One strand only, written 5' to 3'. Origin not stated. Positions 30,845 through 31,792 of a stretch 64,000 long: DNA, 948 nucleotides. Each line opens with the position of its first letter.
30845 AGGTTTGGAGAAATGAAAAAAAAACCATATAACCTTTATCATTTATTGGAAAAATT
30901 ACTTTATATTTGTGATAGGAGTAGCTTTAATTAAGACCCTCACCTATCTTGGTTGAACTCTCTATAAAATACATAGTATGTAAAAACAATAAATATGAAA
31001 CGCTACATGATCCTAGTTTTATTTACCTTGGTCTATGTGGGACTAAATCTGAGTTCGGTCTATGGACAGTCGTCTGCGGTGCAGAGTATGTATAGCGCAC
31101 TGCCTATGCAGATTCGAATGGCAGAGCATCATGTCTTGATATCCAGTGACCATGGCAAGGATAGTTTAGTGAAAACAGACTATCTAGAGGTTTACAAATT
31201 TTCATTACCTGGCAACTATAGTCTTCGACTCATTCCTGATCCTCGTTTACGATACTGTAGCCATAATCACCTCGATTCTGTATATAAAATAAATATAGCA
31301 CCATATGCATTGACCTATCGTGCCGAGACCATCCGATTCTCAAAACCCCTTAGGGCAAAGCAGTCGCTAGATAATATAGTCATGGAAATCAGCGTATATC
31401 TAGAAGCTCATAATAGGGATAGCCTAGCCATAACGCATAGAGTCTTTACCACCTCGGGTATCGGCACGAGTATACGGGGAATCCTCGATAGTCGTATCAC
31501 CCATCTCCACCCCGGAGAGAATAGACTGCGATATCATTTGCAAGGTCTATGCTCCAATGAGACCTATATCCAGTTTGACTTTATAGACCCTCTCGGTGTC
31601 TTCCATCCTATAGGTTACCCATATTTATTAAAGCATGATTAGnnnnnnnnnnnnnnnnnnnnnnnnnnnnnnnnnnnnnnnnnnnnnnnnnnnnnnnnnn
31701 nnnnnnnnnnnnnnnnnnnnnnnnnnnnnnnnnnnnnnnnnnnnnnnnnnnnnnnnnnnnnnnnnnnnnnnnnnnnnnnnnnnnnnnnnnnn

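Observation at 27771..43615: Self-contained T9SS adhesin island: PorP/SprF and PG1058-like OmpA pair, divergent type-B cargo, type-A giant, and a trailing ECF sigma/anti-sigma pair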

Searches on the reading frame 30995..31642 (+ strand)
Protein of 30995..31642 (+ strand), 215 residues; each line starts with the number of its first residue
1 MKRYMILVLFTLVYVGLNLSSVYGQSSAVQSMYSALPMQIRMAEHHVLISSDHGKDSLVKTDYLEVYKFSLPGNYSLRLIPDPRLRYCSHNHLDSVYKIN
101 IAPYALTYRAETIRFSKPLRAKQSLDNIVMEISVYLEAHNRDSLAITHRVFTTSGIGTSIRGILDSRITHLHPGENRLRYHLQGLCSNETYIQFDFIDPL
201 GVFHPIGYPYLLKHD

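Call 3: search_protein_families(library=pfam, proteins=[window:30995-31642:+], max_evalue=0.01)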
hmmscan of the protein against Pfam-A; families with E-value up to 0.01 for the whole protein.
window:30995-31642:+ (215 aa): 0 families

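Call 4: search_protein_families(library=ncbifam, proteins=[window:30995-31642:+], max_evalue=0.01)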
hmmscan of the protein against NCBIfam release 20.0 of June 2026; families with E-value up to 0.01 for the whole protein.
window:30995-31642:+ (215 aa): 0 families

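Call 9: find_homologous_proteins(query=window:30995-31639:+)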
Query window:30995-31639:+ (215 aa): 9 proteins with E <= 0.001 among 67 candidates.
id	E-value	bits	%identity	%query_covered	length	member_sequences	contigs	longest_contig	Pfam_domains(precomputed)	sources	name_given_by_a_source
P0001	1.3e-123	428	90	100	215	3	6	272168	-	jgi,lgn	jgi:hypothetical protein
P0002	9.0e-118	409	87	100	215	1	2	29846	-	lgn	-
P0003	7.1e-103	361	75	100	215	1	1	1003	-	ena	-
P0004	2.7e-102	359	76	100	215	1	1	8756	-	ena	-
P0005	9.5e-102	357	73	100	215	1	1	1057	-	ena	-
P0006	1.9e-99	349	74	100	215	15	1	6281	-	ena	-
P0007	1.4e-97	343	72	100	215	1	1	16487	-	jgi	jgi:hypothetical protein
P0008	1.1e-95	337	72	100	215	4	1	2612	-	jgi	-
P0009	1.3e-90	321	70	100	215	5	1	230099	-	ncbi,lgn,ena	-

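Call 10: find_encoding_contigs(protein=window:30995-31639:+, flank=10000, max_places=6)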
Protein window:30995-31639:+ (215 aa): no gene with exactly this product is on record in the collection.
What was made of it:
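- Tried and rejected: An exact look-up of the window's 215-aa protein found nothing on record (call 10).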

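Call 11: find_encoding_contigs(protein=P0009, flank=10000, max_places=3)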
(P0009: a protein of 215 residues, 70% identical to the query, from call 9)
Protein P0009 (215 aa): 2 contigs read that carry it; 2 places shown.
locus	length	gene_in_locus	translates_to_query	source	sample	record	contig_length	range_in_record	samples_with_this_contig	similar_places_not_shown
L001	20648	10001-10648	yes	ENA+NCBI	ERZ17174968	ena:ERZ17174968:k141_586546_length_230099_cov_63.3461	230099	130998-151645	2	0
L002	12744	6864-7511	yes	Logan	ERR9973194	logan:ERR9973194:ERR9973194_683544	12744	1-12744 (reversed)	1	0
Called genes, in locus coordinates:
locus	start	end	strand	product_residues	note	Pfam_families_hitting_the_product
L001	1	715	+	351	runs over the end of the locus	PF00953:Glycos_transf_4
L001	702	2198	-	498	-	PF03321:GH3, PF23571:GH3_M, PF23572:GH3_C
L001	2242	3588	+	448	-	PF00206:Lyase_1, PF08328:ASL_C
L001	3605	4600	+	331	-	PF01545:Cation_efflux, PF16916:ZT_dimer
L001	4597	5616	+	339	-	PF00814:TsaD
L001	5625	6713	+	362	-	PF09411:PagL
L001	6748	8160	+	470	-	PF13231:PMT_2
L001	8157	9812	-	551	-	PF13231:PMT_2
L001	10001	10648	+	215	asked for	-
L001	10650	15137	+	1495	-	PF25390:WD40_RLD (weak), PF13573:SprB (weak), PF13585:CHU_C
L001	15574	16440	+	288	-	PF00140:Sigma70_r1_2, PF04542:Sigma70_r2, PF04539:Sigma70_r3, PF04545:Sigma70_r4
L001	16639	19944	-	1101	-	PF07517:SecA_DEAD, PF00270:DEAD (faint), PF01043:SecA_PP_bind, PF21090:P-loop_SecA, PF07516:SecA_SW, PF02810:SEC-C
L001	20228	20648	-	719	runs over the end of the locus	PF00009:GTP_EFTU, PF03144:GTP_EFTU_D2, PF22042:EF-G_D2, PF14492:EFG_III, PF03764:EFG_IV, PF00679:EFG_C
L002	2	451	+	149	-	?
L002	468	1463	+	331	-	PF01545:Cation_efflux, PF16916:ZT_dimer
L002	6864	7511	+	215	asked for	-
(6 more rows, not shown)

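Call 12: find_encoding_contigs(protein=P0001, flank=10000, max_places=3)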
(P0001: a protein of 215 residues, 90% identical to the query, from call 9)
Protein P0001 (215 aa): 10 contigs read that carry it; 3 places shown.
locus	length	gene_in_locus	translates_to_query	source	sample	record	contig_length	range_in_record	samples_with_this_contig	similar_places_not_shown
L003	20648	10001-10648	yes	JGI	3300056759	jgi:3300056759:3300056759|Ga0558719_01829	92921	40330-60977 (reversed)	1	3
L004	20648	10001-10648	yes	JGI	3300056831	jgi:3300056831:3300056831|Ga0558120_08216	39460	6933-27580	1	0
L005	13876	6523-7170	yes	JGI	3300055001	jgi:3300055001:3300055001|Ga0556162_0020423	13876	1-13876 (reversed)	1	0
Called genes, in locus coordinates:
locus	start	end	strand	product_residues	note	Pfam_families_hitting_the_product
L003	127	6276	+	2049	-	PF18962:Por_Secre_tail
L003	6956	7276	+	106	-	-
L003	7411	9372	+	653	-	PF18962:Por_Secre_tail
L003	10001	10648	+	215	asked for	-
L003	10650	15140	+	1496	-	PF25390:WD40_RLD, PF13573:SprB, PF13585:CHU_C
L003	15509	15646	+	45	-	-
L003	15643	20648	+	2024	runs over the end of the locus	PF13927:Ig_3 (faint), PF13895:Ig_2 (faint), PF20009:GEVED, PF07679:I-set (faint), PF19081:Ig_7 (weak), PF18962:Por_Secre_tail (weak)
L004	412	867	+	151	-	-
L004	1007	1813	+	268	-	PF19081:Ig_7 (faint)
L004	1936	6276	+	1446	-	PF19408:PKD_6, PF18962:Por_Secre_tail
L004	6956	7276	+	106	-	-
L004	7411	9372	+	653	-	PF18962:Por_Secre_tail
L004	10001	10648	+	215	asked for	-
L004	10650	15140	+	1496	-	PF25390:WD40_RLD, PF13573:SprB, PF13585:CHU_C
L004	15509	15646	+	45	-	-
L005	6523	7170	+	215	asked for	-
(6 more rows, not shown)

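Call 26: predict_structure(alignment_id=A1)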
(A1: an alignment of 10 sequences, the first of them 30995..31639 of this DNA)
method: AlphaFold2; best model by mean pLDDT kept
length: 215 residues; sequences in the alignment: 10
mean_pLDDT: 60.1   pTM: 0.51
mean pLDDT of the five models: 60.1, 59.3, 40.9, 38.2, 34.3
residues with pLDDT >= 90: 5; 70-90: 63; 50-70: 82; < 50: 65
segments of 3 or more residues with pLDDT < 50: 1-41, 86-92, 199-201, 209-215
pLDDT, mean of each block of 10 residues (from residue 1): 36 30 29 33 57 57 54 66 52 59 65 79 84 77 76 64 87 86 75 54 49 45
secondary structure, 60 per line:
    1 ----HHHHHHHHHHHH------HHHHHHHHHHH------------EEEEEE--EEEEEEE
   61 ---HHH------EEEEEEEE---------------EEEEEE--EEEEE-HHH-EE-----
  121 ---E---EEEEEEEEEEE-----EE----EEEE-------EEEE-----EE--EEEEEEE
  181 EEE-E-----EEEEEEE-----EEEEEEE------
elements in order: H5-16 H23-33 E46-51 E54-60 E73-80 E96-101 E104-108 E128-138 E150-153 E161-164 E174-183 E191-197 E203-209
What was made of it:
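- Tried and rejected: The first AF2 run, with 10 close sequences, gave a poor model (pLDDT 60; call 26).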

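Call 27: search_protein_representatives(alignment_id=A1)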
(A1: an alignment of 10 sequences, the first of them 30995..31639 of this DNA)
Query: 10 sequences, 215 profile positions. Proteins with E-value up to 0.001 (for the whole library): 208; up to 1e-10: 111; up to 1e-30: 1. The best 150 are listed.
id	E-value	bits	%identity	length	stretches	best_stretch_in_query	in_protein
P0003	2.5e-132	455.2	-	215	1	1-215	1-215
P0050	1.4e-23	99.9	-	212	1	8-210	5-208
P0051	1.1e-22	97.0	-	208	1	54-212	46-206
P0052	1.4e-22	96.5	-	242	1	16-213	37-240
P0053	1.7e-22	96.3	-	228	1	52-210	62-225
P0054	1.8e-22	96.2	-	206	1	20-207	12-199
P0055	4.2e-22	95.0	-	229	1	52-213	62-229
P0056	1.2e-20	90.3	-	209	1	55-214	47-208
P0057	1.4e-20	90.0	-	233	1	5-213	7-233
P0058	3.1e-20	88.9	-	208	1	23-210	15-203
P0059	9.4e-20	87.3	-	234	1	36-213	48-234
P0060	1.4e-19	86.8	-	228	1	47-199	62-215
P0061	1.8e-19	86.4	-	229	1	8-210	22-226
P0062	4.0e-19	85.3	-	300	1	63-210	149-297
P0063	8.8e-19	84.2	-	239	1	51-212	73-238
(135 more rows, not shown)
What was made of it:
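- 30995..31642 (+): Small partner protein (215 aa). It has an SPI signal peptide (..VYG|Q) and no CTD, and I see no lipobox. The fold is all-beta, read as tandem Ig-like. It belongs to an unannotated family. Calls 9 and 27: 208 clusters in the profile search.
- The small family has 208 clusters, and 111 of them score E<=1e-10 (call 27).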

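Call 32: search_protein_families(library=pfam, alignment_id=A2, max_evalue=0.1)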
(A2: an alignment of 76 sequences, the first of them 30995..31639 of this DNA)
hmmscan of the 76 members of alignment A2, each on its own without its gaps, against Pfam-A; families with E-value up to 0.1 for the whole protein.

A. member 1, window:30995-31639:+ (215 aa): 0 families

B. families by the number of members that match (of 76 scanned): 26 families (the first 25 are shown)
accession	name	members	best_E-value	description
PF07495.19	Y_Y_Y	2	0.004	Y_Y_Y domain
PF18316.7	S-l_SbsC_C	2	0.021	S-layer protein SbsC C-terminal domain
PF23623.1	GBD_IRG7_N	2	0.03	IRG7 N-terminal galactose binding domain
PF14183.11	YwpF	2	0.041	YwpF-like protein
PF20943.3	DUF4785_3rd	1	7.9e-05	Domain of unknown function (DUF4785) C-terminal domain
PF22768.1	SPP1_Dit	1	0.00037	Siphovirus-type tail component, C-terminal domain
PF17800.7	NPL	1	0.0033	Nucleoplasmin-like domain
PF23407.1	WD40_Apc4_C_fungal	1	0.0063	Apc4 WD40 domain C-terminal half, fungal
PF00630.25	Filamin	1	0.0094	Filamin/ABP280 repeat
PF25538.1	DUF7922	1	0.01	Domain of unknown function (DUF7922)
PF10634.15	Iron_transport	1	0.011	Fe2+ transport protein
PF20448.3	DUF6705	1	0.015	Family of unknown function (DUF6705)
PF06806.18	DUF1233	1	0.017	Putative excisionase (DUF1233)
PF19417.4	RnlA_toxin_N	1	0.02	RNase LS, bacterial toxin N-terminal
PF23985.1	DUF7308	1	0.029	Domain of unknown function (DUF7308)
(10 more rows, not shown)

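Call 37: find_related_loci(query=A3, collection=genome_contigs, flank=10000)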
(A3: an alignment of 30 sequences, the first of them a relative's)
Query A3 (230 aa) in genome_contigs; peptide patterns used: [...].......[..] (x = any residue, [..] = any of these).
29 stretches matched a pattern; 22 encode a relative of the query (tblastn E <= 1e-3); 22 distinct loci.
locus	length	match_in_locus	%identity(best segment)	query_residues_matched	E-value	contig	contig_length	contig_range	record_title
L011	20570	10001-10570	44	41-230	7e-50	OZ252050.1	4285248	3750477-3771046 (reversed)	MAG: Crocinitomicaceae bacterium isolate a728cfb8-245c-4e64-8229-4316d59fef07 genome assembly, chromosome: 1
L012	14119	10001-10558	45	46-229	2e-46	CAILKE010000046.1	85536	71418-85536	MAG: uncultured Bacteroidetes bacterium isolate Ja1_bin-1594 genome assembly, contig: bin-1594:46/79, whole genome shotg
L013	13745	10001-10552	43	46-227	8e-45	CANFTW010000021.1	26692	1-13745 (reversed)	MAG: Bacteroidetes bacterium isolate Jr-16oct17-282 genome assembly, contig: Jr-16oct17-C3370, whole genome shotgun sequ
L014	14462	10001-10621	37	29-229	2e-43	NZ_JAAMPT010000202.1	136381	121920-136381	Flavobacterium solisilvae strain SE-s27 1021, whole genome shotgun sequence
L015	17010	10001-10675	35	9-229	3e-40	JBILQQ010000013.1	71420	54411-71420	MAG: Flavobacterium sp. isolate ME2018-06-07_3300034013_group8_bin111 Rohwer_bin914_scaffold_165_c1, whole genome shotgu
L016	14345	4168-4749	37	40-229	5e-40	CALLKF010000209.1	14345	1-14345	MAG TPA_asm: uncultured Saprospirales bacterium isolate SRR6231210_bin.54_CONCOCT_v1.1_MAG genome assembly, contig: ERZ6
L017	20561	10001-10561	38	45-229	1e-39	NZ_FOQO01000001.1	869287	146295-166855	Parapedobacter indicus strain RK1, whole genome shotgun sequence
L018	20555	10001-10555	38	47-225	4e-36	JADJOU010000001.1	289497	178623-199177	MAG: Bacteroidetes bacterium isolate Fred_18-Q3-R57-64_BATAC.17 tig00009412-10-2906610, whole genome shotgun sequence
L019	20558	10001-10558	35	47-229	1e-33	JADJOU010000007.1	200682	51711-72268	MAG: Bacteroidetes bacterium isolate Fred_18-Q3-R57-64_BATAC.17 tig00013064-10-2010920, whole genome shotgun sequence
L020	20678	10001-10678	33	2-229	7e-33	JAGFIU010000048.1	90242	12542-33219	MAG: Bacteroidetes bacterium isolate mag.5 k127_920720, whole genome shotgun sequence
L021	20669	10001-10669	31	11-229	5e-31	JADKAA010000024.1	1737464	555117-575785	MAG: Saprospiraceae bacterium isolate Lyne_18-Q3-R50-59_MAXAC.326 tig00320553-10-17353590, whole genome shotgun sequence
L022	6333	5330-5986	34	20-223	1e-30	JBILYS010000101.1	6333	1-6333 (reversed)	MAG: Crocinitomicaceae bacterium isolate ME2019-03-01_3300042479_group8_bin100 Rohwer_bin700_scaffold_5219_c1, whole gen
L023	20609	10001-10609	33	36-223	4e-28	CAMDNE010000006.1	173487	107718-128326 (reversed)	MAG: Chitinophaga pinensis isolate MiH-22jul19-126 genome assembly, contig: MiH-22jul19-C67, whole genome shotgun sequen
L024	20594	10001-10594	32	45-230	2e-27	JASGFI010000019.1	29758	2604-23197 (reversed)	MAG: Edaphocola sp. isolate 1H202 JMF-2111-06-0001.hyb.bin.202_18, whole genome shotgun sequence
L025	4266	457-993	36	47-223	2e-27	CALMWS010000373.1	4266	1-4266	MAG TPA_asm: uncultured Bacteroidetes bacterium isolate SRR5676457_bin.103_CONCOCT_v1.1_MAG genome assembly, contig: ERZ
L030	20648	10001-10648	31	12-229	6e-24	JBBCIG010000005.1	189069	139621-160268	MAG: Chitinophagaceae bacterium isolate S7_bin.6 s1703.ctg001710l, whole genome shotgun sequence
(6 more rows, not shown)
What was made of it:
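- Tried and rejected: It was rerun with the YIMFDF subset A3 (call 37), so the genome sample is biased towards that subfamily.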

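Call 40: search_protein_families(library=pfam, proteins=[L016:10420-10869:+, L017:17829-18278:+, L020:14336-14785:+, L023:15644-16093:+, L030:12871-13320:+, L016:10934-11842:+, L016:11862-13814:+, L023:16146-17063:+, L023:17087-19372:+, L019:7609-9633:+], max_evalue=0.01)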
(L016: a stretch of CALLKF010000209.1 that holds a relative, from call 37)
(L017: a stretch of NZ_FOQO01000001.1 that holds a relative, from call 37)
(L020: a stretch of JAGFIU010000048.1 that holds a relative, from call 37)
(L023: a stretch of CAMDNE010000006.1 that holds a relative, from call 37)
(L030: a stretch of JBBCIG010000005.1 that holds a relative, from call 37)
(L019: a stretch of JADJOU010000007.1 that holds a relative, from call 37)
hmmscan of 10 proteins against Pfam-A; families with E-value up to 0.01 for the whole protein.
L016:10420-10869:+ (150 aa): 1 family
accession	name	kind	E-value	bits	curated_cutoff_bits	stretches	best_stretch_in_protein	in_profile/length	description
PF13585.12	CHU_C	-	3.3e-25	88.5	27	1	52-148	2-86/86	CHU_C Type IX secretion signal domain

L017:17829-18278:+ (150 aa): 5 families
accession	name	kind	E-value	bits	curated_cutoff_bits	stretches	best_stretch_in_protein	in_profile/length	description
PF13585.12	CHU_C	-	1.9e-27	95.6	27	1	67-147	2-86/86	CHU_C Type IX secretion signal domain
PF17963.7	Big_9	-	2.3e-12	48.1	23.6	1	5-62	33-89/89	Bacterial Ig domain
PF17892.7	Cadherin_5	-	2.2e-09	37.5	26.5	1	11-63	46-97/98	Cadherin-like domain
PF17803.7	Cadherin_4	-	0.00019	22.3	25.1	1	5-30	45-71/71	Bacterial cadherin-like domain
PF19076.6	CshA_repeat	-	0.00026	22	27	1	15-55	55-96/103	Surface adhesin CshA repetitive domain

L020:14336-14785:+ (150 aa): 2 families
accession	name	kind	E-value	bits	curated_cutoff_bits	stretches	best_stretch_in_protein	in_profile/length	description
PF18962.6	Por_Secre_tail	-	2.1e-09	38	27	1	76-140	1-68/75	Secretion system C-terminal sorting domain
PF13585.12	CHU_C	-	0.0011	19.5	27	0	95-138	29-74/86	CHU_C Type IX secretion signal domain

L023:15644-16093:+ (150 aa): 2 families
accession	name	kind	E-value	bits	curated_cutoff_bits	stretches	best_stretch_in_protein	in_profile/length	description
PF13585.12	CHU_C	-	2.3e-26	92.2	27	1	58-148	1-86/86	CHU_C Type IX secretion signal domain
PF18884.5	TSP3_bac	-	1.3e-07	31.7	25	1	29-50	1-22/22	Bacterial TSP3 repeat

L030:12871-13320:+ (150 aa): 1 family
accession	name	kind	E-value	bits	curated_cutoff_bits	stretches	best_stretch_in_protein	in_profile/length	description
PF18962.6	Por_Secre_tail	-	2.5e-10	41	27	1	78-143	1-72/75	Secretion system C-terminal sorting domain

L016:10934-11842:+ (303 aa): 3 families
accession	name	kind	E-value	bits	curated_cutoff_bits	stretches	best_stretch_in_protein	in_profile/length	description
PF11751.14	PorP_SprF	-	1.2e-92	310.8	22.3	1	20-288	3-273/273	Type IX secretion system membrane protein PorP/SprF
PF14905.12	OMP_b-brl_3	-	0.0011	18.5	27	1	94-150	53-109/408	Outer membrane protein beta-barrel family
PF13729.12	TraF_2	-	0.007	16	25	0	98-246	141-255/264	F plasmid transfer operon, TraF, protein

L016:11862-13814:+ (651 aa): 13 families
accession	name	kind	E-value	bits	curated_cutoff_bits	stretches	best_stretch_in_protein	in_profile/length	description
PF00691.25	OmpA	-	5.5e-17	62.3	27.2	1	538-624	1-89/98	OmpA family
PF07676.18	PD40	-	2.7e-11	43.6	20.9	2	219-241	6-28/38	WD40-like Beta Propeller Repeat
PF13620.12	CarboxypepD_reg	-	5.1e-11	43.2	32.3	1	432-515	2-81/82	Carboxypeptidase regulatory-like domain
PF11974.14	bMG3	-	4.6e-06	27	34.9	1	435-489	18-75/103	Bacterial alpha-2-macroglobulin MG3 domain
PF07719.23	TPR_2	-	2e-05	24.8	27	0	91-117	1-27/34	Tetratricopeptide repeat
PF13715.12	CarbopepD_reg_2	-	7.9e-05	23.1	32.2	1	433-524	2-85/88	CarboxypepD_reg-like domain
PF17210.9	SdrD_B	-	0.0006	20.4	29.7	1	445-508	24-79/112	SdrD B-like domain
PF13428.12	TPR_14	-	0.0013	19.7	23.5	0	92-128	2-38/44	Tetratricopeptide repeat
PF17802.7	SpaA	-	0.0013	19.2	23.1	1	437-474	8-47/91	Prealbumin-like fold domain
PF13432.12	TPR_16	-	0.002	18.9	32.7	0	27-81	3-57/65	Tetratricopeptide repeat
PF22902.2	NOMO1-like_9th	-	0.0028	17.9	27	1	445-494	13-61/75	BOS complex subunit NOMO1-like, beta sandwich domain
PF13181.12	TPR_8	-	0.0047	17.4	25.7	1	91-121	1-31/34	Tetratricopeptide repeat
PF13859.12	BNR_3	-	0.0055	16.6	27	1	197-279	32-112/308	BNR repeat-like domain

L023:16146-17063:+ (306 aa): 1 family
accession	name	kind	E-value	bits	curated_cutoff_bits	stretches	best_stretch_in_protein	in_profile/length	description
PF11751.14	PorP_SprF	-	2.1e-79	267.3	22.3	1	21-291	2-273/273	Type IX secretion system membrane protein PorP/SprF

L023:17087-19372:+ (762 aa): 7 families
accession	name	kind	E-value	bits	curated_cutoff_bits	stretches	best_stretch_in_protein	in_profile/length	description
PF07676.18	PD40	-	6.6e-18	64.6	20.9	2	285-312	12-37/38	WD40-like Beta Propeller Repeat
PF00691.25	OmpA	-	1.3e-11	45.1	27.2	1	632-713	2-85/98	OmpA family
PF13620.12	CarboxypepD_reg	-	4.9e-11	43.3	32.3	1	432-491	1-59/82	Carboxypeptidase regulatory-like domain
PF17210.9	SdrD_B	-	0.00021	21.9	29.7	1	446-492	24-70/112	SdrD B-like domain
PF11974.14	bMG3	-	0.00087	19.7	34.9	0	439-477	21-59/103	Bacterial alpha-2-macroglobulin MG3 domain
PF07719.23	TPR_2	-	0.0014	19.1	27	0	59-80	6-27/34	Tetratricopeptide repeat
PF22902.2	NOMO1-like_9th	-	0.0045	17.2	27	0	458-492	26-61/75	BOS complex subunit NOMO1-like, beta sandwich domain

L019:7609-9633:+ (675 aa): 13 families
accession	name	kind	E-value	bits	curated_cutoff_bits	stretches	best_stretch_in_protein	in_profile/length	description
PF00691.25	OmpA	-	1.7e-17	64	27.2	1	563-650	2-91/98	OmpA family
PF07676.18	PD40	-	2.8e-15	56.3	20.9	2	273-309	3-38/38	WD40-like Beta Propeller Repeat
PF13620.12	CarboxypepD_reg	-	1.1e-10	42.1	32.3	1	462-534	6-78/82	Carboxypeptidase regulatory-like domain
PF13428.12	TPR_14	-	7.5e-06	26.6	23.5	0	39-72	9-42/44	Tetratricopeptide repeat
PF13715.12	CarbopepD_reg_2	-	1.1e-05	25.9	32.2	0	375-455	4-82/88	CarboxypepD_reg-like domain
PF07719.23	TPR_2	-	7.8e-05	22.9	27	0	37-64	7-34/34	Tetratricopeptide repeat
PF14559.12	TPR_19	-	0.00021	22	25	1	43-80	3-40/68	Tetratricopeptide repeat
PF00515.34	TPR_1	-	0.00053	20.1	27.8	0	38-64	8-34/34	Tetratricopeptide repeat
PF17802.7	SpaA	-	0.0021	18.6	23.1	1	463-511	8-57/91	Prealbumin-like fold domain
PF25064.1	ARM_TT21_5th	-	0.003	18.3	27.8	1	42-126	12-99/117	TT21 fifth ARM repeats domain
PF11974.14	bMG3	-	0.003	17.9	34.9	0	457-515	14-77/103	Bacterial alpha-2-macroglobulin MG3 domain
PF13431.12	TPR_17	-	0.0055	17.3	24.4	0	53-83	1-31/34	Tetratricopeptide repeat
PF22902.2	NOMO1-like_9th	-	0.0079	16.4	27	0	466-515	8-58/75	BOS complex subunit NOMO1-like, beta sandwich domain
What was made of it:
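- On PorP/SprF family (TIGR03519 / PF11751): This is a low score for the family: the PorPs of L016 and L023 score 267-311 bits (call 40).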

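Call 41: predict_structure(alignment_id=A2)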
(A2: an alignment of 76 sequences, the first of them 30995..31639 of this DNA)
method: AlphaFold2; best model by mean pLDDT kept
length: 215 residues; sequences in the alignment: 76
mean_pLDDT: 90.6   pTM: 0.79
mean pLDDT of the five models: 90.6, 89.6, 89.2, 89.2, 88.9
residues with pLDDT >= 90: 148; 70-90: 48; 50-70: 19; < 50: 0
segments of 3 or more residues with pLDDT < 50: none
pLDDT, mean of each block of 10 residues (from residue 1): 83 82 73 80 82 91 89 93 76 80 97 98 98 98 96 98 98 98 98 97 97 93
secondary structure, 60 per line:
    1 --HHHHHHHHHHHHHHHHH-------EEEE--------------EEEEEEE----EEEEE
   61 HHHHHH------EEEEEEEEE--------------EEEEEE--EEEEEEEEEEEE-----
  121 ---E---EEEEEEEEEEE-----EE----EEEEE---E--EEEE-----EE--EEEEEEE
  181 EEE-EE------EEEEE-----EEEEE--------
elements in order: H3-19 E27-30 E45-51 E56-60 H61-66 E73-81 E96-101 E104-115 E128-138 E150-154 E161-164 E174-183 E193-197 E203-207
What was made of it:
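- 30995..31642 (+): Call 41: AF2 model pLDDT 90.6.
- The AF2 model of the small protein has pLDDT 90.6 and is all-beta (call 41).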
